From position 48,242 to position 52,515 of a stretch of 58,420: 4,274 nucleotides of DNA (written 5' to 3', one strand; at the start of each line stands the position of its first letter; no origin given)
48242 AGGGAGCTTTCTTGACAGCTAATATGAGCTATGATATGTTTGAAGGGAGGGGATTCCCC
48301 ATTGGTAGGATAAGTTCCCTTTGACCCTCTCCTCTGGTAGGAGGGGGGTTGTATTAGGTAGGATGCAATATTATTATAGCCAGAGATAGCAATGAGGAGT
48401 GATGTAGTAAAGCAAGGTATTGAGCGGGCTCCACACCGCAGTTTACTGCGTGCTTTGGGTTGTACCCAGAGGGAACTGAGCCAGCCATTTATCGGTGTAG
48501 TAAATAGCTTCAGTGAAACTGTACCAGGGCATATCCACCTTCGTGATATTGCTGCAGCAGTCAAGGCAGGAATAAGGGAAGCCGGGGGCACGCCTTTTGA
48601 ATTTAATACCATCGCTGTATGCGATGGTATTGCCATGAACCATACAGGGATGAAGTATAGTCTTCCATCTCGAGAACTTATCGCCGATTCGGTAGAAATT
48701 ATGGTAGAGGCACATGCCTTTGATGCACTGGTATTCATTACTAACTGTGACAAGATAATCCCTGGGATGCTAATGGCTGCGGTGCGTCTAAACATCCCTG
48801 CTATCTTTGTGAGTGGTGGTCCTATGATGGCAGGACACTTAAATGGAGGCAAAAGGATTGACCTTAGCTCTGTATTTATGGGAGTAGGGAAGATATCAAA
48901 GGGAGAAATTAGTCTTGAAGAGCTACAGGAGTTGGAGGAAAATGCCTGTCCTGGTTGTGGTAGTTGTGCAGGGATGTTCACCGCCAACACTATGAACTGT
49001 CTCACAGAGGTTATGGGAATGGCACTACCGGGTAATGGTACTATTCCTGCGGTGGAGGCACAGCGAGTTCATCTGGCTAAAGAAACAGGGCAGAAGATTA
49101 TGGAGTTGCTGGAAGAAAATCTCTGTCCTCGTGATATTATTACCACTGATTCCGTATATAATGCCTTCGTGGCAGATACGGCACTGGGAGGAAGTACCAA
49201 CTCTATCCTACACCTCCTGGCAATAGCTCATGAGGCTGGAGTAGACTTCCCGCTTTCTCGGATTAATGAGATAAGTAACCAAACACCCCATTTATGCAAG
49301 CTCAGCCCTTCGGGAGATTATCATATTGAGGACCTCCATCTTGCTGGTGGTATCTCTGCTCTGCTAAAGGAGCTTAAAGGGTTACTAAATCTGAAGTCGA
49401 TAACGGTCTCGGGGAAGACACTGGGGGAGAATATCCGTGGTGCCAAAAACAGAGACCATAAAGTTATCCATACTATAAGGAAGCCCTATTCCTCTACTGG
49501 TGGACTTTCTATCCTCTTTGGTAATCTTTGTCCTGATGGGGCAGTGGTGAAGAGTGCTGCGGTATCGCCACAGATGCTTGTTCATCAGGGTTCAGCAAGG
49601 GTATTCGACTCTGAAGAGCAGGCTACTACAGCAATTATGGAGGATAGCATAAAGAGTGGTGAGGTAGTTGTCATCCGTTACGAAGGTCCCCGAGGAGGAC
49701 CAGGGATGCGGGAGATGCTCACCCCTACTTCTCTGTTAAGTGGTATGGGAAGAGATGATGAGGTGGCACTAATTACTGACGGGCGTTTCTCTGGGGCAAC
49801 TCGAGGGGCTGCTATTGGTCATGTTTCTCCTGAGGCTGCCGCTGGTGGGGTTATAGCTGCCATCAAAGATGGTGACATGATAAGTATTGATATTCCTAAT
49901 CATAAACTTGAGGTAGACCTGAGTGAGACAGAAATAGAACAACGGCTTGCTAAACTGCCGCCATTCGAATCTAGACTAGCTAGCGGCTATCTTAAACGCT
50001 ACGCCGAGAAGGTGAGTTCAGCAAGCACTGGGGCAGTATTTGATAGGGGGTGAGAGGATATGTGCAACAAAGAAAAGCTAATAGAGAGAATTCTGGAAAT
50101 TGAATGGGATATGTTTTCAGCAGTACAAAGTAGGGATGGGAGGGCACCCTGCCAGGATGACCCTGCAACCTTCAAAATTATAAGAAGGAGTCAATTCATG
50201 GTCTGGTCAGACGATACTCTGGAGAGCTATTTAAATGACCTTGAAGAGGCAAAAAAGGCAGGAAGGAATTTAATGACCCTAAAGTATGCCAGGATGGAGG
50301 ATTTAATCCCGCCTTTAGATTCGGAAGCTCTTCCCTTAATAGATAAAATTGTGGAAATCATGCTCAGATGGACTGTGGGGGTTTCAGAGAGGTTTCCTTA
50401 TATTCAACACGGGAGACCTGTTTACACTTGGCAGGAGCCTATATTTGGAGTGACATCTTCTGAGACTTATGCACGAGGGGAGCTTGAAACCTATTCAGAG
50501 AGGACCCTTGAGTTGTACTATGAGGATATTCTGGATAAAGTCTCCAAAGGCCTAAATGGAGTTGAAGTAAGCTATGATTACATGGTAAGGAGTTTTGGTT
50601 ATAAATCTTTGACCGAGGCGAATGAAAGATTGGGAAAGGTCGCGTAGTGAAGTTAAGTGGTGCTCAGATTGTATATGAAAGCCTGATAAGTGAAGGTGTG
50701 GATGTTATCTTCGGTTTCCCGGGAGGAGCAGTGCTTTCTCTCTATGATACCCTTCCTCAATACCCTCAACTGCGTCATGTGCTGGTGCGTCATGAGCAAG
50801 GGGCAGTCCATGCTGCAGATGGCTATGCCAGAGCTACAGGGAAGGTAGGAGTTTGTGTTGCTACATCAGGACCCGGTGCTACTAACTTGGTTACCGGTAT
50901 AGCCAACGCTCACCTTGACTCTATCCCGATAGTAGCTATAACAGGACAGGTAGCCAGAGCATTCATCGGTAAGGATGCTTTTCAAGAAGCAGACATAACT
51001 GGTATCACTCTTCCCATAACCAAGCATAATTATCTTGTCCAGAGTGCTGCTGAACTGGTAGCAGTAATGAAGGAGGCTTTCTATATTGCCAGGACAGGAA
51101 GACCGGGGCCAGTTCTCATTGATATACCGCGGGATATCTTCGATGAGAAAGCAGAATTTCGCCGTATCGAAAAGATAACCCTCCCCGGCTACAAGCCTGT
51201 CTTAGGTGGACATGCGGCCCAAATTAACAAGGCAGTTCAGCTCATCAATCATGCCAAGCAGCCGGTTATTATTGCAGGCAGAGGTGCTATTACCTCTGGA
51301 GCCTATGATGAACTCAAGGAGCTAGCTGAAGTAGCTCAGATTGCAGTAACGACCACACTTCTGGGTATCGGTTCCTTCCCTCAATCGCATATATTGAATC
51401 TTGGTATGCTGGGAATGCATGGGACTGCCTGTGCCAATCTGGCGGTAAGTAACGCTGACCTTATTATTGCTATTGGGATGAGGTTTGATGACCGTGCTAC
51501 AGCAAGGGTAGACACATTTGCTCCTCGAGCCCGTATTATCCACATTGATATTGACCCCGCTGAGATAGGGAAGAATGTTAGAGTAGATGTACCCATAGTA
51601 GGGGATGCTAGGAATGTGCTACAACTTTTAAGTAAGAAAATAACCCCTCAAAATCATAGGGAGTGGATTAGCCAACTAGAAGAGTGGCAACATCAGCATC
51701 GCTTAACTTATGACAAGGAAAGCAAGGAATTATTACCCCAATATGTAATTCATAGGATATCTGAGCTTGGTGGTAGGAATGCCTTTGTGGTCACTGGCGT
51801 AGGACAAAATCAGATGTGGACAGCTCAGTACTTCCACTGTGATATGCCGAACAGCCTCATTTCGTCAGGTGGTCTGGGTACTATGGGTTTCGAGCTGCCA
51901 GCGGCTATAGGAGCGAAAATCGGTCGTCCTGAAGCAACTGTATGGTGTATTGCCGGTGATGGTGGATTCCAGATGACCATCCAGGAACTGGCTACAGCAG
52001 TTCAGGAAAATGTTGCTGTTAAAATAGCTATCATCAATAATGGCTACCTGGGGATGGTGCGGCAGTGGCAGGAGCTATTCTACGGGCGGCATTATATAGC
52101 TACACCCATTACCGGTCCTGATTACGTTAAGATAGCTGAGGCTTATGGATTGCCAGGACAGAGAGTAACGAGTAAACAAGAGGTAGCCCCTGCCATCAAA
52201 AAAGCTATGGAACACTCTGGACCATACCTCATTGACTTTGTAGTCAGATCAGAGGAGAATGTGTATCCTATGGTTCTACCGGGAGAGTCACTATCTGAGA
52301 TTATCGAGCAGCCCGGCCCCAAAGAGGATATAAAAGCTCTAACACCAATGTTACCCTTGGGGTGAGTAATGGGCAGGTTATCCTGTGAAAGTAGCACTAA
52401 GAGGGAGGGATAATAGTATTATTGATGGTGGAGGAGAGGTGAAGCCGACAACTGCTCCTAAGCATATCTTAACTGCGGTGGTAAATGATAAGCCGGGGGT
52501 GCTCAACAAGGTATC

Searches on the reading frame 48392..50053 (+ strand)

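Call 52: search_protein_families(library=pfam, proteins=[window:48392-50053:+], max_evalue=0.00001)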
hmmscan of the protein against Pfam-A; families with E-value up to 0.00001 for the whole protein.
window:48392-50053:+ (553 aa): 2 families
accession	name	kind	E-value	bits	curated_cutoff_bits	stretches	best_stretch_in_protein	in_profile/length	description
PF00920.27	ILVD_EDD_N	-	3.9e-141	470.2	27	1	31-347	1-316/316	Dihydroxy-acid/6-phosphogluconate dehydratase N-terminal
PF24877.1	ILV_EDD_C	-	8.5e-79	263.9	27.7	1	357-548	1-191/191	Dihydroxy-acid/6-phosphogluconate dehydratase C-terminal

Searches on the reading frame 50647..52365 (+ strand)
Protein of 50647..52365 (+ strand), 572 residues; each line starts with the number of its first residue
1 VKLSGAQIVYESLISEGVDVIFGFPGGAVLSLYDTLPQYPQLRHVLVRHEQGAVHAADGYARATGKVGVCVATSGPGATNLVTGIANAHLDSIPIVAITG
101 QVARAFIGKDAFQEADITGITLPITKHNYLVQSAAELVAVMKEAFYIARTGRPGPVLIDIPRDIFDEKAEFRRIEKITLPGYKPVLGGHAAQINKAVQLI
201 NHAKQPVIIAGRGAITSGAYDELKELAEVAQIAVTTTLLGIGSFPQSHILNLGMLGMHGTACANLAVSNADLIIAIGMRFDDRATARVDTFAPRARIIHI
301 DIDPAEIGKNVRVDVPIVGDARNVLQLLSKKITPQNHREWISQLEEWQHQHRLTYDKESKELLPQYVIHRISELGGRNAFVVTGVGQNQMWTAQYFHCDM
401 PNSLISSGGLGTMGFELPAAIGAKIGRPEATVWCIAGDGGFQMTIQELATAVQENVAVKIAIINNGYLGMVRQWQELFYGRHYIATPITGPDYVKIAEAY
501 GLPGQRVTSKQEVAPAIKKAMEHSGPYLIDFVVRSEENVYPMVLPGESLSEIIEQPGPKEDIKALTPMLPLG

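Call 52: search_protein_families(library=pfam, proteins=[window:50647-52365:+], max_evalue=0.00001)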
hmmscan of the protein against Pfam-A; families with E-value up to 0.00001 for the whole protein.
window:50647-52365:+ (572 aa): 3 families
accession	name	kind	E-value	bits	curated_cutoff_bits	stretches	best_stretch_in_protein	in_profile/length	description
PF02775.26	TPP_enzyme_C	-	1.9e-57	193.7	21.9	1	384-531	1-151/151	Thiamine pyrophosphate enzyme, C-terminal TPP binding domain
PF00205.28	TPP_enzyme_M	-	3.5e-51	172.9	30.4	1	193-327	1-136/137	Thiamine pyrophosphate enzyme, central domain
PF02776.23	TPP_enzyme_N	-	5.7e-41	139.5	26.8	1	4-119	2-118/119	Thiamine pyrophosphate enzyme, N-terminal TPP binding domain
